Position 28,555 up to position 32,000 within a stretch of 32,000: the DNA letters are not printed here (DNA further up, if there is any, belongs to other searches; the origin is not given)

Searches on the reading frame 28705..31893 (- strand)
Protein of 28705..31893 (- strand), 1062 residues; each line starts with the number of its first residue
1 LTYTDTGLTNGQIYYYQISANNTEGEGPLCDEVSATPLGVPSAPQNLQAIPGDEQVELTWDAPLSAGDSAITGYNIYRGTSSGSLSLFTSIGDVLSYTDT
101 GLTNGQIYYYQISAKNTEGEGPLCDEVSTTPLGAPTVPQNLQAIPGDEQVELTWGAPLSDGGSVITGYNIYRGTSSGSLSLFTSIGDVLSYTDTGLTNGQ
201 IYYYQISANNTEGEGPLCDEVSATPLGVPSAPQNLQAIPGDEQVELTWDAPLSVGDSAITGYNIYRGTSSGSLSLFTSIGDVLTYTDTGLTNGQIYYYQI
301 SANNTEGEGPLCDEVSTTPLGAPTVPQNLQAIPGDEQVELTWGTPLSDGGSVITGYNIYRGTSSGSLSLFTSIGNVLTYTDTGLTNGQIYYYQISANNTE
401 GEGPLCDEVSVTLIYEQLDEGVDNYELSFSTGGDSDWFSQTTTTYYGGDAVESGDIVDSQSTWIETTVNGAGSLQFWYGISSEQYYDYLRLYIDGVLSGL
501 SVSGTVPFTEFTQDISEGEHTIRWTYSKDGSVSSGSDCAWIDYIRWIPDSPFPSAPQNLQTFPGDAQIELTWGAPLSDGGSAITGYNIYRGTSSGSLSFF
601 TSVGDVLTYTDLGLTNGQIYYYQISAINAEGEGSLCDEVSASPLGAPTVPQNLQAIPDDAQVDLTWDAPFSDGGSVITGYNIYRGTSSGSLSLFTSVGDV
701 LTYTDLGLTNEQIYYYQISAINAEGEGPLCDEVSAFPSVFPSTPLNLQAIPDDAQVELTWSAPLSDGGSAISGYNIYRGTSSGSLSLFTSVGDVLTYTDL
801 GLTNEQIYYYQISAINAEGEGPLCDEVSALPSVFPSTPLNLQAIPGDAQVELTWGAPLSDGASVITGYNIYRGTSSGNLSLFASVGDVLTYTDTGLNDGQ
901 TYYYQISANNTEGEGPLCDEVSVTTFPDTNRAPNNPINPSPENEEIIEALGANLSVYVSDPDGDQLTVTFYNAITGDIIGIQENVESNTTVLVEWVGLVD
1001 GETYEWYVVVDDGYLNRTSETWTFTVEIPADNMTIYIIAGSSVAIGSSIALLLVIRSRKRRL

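Call 38: search_protein_families(library=pfam, proteins=[window:28705-31893:-], max_evalue=0.0001)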
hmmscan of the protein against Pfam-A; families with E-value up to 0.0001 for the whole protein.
window:28705-31893:- (1062 aa): 7 families
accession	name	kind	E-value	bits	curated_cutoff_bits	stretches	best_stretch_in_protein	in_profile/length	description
PF00041.27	fn3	-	2.3e-68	226.8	25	8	42-128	1-82/84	Fibronectin type III domain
PF16656.11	Pur_ac_phosph_N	-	2e-12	47.9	30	0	338-398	15-82/93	Purple acid Phosphatase, N-terminal domain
PF25523.1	Ig_RIMBP2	-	6.6e-12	45.8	27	0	39-77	1-46/105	RIMBP2-like, immunoglobulin-like domain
PF16655.11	PhoD_N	-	1e-09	39.2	30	0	894-911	64-81/90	PhoD-like phosphatase, N-terminal domain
PF24489.1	Ig_J_second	-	3e-09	37.3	27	0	602-634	53-85/105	Tip attachment protein J second Ig-like domain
PF25788.1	Ig_Rha78A_N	-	4.7e-07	30.5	27.4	0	983-1024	54-99/105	Rha78A-like, N-terminal immunoglobulin domain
PF12306.14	PixA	-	5.3e-05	23.9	21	0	870-903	45-78/165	Inclusion body protein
